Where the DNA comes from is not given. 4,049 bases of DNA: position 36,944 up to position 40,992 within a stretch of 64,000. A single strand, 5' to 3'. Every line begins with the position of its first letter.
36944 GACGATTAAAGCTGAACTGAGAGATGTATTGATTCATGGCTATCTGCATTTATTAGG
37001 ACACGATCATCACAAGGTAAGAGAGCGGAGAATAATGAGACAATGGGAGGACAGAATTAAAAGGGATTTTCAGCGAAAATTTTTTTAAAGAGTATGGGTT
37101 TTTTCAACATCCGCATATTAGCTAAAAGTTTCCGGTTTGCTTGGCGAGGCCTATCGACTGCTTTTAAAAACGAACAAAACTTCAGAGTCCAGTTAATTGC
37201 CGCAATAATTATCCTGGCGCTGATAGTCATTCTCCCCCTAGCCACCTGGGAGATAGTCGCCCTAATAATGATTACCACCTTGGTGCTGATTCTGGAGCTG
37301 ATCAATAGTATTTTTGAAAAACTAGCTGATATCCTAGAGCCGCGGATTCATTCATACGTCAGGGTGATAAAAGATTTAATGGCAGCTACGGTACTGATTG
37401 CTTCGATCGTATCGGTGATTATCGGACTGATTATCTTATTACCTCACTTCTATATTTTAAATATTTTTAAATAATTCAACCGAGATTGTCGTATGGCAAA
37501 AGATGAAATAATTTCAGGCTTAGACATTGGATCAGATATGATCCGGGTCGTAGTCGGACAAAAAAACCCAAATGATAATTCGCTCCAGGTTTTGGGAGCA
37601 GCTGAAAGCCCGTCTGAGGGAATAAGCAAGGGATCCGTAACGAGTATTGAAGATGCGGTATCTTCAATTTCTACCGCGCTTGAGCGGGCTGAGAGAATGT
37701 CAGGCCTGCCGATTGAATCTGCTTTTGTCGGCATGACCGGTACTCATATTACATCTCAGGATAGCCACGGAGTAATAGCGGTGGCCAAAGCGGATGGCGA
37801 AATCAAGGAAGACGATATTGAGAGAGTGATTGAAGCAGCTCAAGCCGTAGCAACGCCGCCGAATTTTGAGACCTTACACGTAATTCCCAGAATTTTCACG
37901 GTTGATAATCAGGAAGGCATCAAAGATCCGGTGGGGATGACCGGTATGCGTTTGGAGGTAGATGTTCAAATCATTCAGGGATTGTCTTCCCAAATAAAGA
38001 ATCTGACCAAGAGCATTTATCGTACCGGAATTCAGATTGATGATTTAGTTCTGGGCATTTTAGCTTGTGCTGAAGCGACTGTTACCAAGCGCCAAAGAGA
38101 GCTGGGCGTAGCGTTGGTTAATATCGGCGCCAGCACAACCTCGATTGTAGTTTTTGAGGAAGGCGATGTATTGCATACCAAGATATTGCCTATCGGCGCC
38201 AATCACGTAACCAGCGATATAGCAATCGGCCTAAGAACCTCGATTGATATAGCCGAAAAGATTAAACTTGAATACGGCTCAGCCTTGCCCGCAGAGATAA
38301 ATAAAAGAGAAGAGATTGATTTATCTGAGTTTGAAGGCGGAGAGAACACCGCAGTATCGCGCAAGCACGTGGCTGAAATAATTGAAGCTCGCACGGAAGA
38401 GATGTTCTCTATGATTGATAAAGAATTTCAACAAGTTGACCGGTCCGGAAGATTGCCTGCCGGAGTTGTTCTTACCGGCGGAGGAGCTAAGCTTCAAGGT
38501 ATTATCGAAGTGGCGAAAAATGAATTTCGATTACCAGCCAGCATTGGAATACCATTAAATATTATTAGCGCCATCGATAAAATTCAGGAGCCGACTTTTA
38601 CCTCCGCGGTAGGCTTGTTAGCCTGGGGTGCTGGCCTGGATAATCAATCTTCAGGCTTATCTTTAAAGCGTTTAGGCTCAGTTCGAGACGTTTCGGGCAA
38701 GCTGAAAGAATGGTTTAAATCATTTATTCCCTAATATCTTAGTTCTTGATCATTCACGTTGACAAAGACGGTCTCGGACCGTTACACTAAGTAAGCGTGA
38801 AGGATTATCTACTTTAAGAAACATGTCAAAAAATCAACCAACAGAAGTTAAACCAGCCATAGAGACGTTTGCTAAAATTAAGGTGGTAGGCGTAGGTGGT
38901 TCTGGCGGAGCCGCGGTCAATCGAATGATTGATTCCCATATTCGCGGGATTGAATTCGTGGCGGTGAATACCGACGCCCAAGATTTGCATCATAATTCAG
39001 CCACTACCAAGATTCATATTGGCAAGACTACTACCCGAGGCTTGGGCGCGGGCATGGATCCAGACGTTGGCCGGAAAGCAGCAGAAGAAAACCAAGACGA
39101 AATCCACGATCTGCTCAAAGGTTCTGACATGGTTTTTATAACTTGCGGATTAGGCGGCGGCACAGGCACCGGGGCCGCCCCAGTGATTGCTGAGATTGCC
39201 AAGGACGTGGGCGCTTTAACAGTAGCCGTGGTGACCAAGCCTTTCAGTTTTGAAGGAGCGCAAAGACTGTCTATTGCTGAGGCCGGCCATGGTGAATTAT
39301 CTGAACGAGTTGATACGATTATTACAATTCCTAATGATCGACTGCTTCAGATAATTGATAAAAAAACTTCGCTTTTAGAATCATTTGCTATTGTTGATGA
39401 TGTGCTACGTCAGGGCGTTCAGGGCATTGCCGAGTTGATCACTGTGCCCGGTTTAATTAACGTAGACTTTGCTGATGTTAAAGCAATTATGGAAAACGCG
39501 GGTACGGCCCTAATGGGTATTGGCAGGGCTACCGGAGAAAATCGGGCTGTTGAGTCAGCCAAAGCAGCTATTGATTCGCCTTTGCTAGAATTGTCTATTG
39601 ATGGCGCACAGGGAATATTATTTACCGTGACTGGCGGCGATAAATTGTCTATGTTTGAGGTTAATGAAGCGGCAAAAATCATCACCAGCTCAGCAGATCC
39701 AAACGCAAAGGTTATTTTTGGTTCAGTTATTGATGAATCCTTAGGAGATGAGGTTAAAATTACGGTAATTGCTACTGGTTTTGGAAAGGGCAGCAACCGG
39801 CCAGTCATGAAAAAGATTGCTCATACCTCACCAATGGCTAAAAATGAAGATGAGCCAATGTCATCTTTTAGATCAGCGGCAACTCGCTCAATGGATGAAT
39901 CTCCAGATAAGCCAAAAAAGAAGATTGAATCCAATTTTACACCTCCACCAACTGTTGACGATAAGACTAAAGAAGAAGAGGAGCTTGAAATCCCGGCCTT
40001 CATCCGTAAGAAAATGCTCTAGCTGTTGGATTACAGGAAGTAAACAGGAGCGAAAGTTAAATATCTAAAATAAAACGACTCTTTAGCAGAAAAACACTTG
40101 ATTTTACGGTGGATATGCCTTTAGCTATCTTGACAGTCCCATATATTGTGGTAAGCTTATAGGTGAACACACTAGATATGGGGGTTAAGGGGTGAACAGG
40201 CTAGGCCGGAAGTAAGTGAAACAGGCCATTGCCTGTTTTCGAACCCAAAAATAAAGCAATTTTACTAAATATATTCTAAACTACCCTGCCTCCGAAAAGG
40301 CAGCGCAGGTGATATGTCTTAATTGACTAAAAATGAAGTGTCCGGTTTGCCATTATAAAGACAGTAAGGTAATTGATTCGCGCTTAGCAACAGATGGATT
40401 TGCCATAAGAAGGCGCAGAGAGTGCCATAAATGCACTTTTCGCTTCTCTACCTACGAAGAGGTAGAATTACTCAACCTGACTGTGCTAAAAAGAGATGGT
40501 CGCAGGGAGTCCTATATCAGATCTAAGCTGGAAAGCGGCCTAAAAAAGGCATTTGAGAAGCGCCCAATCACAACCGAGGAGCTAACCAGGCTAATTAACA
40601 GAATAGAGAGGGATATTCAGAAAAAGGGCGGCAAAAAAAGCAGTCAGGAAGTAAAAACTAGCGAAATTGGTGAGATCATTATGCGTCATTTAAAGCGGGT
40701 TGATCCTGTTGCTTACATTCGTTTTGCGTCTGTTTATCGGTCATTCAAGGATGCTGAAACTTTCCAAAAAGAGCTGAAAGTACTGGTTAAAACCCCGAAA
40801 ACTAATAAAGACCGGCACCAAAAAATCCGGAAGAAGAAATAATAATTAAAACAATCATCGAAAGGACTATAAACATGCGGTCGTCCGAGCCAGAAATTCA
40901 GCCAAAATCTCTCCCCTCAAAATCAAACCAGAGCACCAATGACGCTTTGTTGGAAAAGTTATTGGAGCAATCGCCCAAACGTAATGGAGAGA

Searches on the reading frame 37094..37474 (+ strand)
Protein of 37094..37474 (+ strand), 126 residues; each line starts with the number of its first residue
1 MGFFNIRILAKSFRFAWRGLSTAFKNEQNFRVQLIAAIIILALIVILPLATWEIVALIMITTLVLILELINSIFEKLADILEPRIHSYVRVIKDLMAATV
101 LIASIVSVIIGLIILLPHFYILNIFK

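Call 29: search_protein_families(library=pfam, proteins=[window:37094-37474:+], max_evalue=0.001)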
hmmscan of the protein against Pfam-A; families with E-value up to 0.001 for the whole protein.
window:37094-37474:+ (126 aa): 1 family
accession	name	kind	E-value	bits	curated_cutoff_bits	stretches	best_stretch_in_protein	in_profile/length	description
PF01219.24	DAGK_prokar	-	1.5e-27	95.8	22.3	1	14-115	1-102/102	Prokaryotic diacylglycerol kinase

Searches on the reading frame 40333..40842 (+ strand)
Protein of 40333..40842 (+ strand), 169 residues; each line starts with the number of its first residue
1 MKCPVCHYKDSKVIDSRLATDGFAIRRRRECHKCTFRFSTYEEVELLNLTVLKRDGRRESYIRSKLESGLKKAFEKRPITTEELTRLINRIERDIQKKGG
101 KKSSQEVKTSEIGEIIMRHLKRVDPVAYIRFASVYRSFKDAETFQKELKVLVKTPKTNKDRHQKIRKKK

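Call 5: search_protein_families(library=pfam, proteins=[window:40333-40842:+], max_evalue=0.01)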
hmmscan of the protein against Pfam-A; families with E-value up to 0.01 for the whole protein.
window:40333-40842:+ (169 aa): 2 families
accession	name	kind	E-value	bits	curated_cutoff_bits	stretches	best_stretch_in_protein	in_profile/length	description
PF22811.2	Zn_ribbon_NrdR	-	2.6e-20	72.5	27.2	1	1-42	1-42/42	Transcriptional repressor NrdR-like, N-terminal domain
PF03477.21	ATP-cone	-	2.8e-19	69.9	25.8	1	50-140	2-87/88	ATP cone domain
